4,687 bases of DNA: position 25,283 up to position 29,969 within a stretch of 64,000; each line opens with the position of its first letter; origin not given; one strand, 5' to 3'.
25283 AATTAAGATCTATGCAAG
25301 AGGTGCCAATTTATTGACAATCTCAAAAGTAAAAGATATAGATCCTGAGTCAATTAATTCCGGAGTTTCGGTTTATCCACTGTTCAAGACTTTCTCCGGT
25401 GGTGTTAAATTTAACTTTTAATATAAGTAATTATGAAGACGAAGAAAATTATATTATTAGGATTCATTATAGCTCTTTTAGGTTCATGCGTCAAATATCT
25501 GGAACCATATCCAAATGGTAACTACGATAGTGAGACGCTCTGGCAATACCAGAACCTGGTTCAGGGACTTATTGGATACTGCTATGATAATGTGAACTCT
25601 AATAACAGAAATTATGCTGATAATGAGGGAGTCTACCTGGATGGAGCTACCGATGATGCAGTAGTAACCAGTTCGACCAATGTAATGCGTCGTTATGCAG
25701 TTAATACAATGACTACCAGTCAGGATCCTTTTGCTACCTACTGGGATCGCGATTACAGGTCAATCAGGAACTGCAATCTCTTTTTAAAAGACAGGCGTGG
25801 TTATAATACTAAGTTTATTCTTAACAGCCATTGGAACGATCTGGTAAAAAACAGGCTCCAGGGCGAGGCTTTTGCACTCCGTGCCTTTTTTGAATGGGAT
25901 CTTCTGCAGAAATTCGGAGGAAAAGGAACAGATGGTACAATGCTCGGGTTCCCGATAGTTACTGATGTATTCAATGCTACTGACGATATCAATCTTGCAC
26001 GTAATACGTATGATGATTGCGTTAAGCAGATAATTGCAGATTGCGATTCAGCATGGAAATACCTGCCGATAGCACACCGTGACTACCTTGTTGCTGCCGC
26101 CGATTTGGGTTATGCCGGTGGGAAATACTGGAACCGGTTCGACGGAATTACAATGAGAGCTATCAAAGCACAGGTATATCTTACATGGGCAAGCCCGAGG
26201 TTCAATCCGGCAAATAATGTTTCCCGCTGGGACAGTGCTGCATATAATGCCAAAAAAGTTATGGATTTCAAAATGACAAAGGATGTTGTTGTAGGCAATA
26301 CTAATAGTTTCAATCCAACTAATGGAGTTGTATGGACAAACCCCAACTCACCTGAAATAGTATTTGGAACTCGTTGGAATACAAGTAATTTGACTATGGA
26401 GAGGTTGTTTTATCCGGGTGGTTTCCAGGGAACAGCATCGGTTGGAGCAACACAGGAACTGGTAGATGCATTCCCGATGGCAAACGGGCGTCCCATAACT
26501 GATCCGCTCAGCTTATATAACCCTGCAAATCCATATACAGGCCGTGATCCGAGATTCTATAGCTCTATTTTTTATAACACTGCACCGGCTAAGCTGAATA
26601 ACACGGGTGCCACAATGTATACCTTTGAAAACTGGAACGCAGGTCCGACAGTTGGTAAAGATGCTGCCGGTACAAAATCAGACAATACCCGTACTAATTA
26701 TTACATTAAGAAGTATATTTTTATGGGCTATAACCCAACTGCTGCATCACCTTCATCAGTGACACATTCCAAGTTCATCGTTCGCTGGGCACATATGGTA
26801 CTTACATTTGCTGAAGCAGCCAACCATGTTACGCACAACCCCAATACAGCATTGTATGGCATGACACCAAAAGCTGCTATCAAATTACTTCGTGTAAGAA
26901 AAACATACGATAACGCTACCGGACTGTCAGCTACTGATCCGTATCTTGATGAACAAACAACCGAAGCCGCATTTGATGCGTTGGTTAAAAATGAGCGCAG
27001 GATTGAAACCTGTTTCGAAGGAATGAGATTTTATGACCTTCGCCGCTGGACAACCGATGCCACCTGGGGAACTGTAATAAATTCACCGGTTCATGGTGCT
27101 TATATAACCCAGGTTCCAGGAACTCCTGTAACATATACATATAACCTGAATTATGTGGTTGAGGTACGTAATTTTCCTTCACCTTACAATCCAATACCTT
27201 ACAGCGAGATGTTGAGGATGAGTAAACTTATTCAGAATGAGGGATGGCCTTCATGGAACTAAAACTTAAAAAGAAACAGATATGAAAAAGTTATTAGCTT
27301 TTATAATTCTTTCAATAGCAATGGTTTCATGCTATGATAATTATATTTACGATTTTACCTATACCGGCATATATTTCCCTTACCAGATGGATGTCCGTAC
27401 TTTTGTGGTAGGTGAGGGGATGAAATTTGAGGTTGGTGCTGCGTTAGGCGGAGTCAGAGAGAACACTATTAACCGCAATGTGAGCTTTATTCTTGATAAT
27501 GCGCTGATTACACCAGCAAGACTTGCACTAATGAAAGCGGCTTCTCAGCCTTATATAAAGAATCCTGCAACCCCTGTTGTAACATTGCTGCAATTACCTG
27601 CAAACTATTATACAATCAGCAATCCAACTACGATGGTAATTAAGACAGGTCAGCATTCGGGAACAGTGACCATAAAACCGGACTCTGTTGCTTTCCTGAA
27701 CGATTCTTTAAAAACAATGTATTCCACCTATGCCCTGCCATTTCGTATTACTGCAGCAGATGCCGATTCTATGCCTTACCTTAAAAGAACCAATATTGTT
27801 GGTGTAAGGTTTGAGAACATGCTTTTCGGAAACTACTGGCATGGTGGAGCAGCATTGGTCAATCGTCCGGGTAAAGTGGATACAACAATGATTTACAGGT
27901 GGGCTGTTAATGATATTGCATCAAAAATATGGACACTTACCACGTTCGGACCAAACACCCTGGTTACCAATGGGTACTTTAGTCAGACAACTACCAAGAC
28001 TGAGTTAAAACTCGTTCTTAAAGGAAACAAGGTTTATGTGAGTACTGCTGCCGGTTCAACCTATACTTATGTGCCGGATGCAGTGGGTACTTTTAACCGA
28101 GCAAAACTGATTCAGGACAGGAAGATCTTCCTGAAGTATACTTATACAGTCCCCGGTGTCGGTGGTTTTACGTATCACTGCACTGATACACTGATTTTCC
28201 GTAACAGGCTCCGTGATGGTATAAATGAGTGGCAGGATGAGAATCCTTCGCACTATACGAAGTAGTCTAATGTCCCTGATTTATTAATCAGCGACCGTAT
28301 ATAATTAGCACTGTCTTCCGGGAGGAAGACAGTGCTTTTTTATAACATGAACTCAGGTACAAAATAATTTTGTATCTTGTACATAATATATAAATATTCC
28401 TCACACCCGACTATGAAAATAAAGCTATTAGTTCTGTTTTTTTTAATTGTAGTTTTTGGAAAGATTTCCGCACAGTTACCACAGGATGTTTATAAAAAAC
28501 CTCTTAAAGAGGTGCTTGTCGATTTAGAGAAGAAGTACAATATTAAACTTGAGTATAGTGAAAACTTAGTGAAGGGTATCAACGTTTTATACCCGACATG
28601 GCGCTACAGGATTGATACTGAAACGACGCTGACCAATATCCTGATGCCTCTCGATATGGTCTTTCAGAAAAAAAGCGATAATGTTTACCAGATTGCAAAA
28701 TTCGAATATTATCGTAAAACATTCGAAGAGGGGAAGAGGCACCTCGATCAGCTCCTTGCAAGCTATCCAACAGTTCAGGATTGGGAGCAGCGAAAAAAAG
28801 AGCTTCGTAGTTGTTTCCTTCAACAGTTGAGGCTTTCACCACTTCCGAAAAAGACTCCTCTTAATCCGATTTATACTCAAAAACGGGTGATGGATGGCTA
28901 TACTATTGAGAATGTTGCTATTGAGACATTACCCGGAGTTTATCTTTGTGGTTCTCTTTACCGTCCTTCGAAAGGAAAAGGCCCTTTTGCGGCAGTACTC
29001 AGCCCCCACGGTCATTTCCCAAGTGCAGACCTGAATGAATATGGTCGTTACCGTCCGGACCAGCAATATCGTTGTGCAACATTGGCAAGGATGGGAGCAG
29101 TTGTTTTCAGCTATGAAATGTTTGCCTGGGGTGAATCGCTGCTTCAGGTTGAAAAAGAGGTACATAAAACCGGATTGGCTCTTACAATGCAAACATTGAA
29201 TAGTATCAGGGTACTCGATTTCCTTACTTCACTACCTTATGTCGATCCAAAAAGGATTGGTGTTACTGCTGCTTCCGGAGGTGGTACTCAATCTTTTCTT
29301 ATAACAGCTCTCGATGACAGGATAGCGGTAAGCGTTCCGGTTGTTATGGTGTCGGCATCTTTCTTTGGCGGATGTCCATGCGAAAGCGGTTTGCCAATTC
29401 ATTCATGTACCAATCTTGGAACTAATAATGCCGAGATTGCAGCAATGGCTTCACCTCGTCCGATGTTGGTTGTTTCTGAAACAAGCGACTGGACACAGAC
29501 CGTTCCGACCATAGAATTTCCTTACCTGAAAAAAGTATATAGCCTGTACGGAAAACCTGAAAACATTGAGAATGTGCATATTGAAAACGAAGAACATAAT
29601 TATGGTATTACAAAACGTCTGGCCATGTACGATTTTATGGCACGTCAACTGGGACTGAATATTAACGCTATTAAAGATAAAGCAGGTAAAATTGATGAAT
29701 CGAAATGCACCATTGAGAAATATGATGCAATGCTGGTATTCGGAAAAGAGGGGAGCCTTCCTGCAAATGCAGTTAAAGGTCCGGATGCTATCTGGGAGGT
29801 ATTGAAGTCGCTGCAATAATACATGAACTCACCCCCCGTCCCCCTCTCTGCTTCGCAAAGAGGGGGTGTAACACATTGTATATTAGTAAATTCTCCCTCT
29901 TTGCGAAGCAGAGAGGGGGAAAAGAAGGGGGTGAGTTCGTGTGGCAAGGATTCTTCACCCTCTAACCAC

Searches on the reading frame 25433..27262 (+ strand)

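Call 14: search_protein_families(library=pfam, proteins=[window:25433-27262:+], max_evalue=0.00001)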
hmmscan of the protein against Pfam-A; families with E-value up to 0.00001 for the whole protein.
window:25433-27262:+ (609 aa): 2 families
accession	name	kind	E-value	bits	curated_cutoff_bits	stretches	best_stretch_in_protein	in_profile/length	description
PF07980.17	SusD_RagB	-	5.4e-36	125.2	23.1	1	308-605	31-297/297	SusD family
PF14322.12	SusD-like_3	-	1.7e-16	61.5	27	1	21-215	1-169/191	Starch-binding associating with outer membrane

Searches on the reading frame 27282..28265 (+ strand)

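Call 14: search_protein_families(library=pfam, proteins=[window:27282-28265:+], max_evalue=0.00001)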
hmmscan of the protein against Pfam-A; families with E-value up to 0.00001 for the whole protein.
window:27282-28265:+ (327 aa): 1 family
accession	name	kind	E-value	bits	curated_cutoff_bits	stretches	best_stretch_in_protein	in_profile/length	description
PF08522.16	BT_3987-like_N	-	6.2e-12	46.7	25.9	1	28-161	4-118/120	BT_3987-like, N-terminal domain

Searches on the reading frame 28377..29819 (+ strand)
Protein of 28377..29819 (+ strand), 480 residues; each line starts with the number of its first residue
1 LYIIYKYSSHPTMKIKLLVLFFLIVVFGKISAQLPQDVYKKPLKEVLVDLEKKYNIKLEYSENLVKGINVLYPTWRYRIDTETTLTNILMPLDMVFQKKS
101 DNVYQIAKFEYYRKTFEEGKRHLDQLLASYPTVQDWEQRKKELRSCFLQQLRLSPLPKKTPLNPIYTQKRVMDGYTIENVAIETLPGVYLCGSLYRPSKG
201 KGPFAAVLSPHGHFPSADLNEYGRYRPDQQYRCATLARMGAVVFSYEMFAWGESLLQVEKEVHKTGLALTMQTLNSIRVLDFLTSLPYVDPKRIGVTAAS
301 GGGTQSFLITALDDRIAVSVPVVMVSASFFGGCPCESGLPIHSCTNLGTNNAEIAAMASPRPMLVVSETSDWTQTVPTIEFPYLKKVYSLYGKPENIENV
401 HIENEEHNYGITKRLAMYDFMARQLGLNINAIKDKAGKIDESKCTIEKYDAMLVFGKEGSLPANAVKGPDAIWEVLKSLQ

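Call 14: search_protein_families(library=pfam, proteins=[window:28377-29819:+], max_evalue=0.00001)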
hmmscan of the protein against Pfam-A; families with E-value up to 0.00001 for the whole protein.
window:28377-29819:+ (480 aa): 1 family
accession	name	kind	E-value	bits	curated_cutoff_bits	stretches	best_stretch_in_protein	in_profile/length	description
PF22244.2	GCE_fung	-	1.4e-08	35.3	27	0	275-322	86-135/231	Glucuronyl esterase, fungi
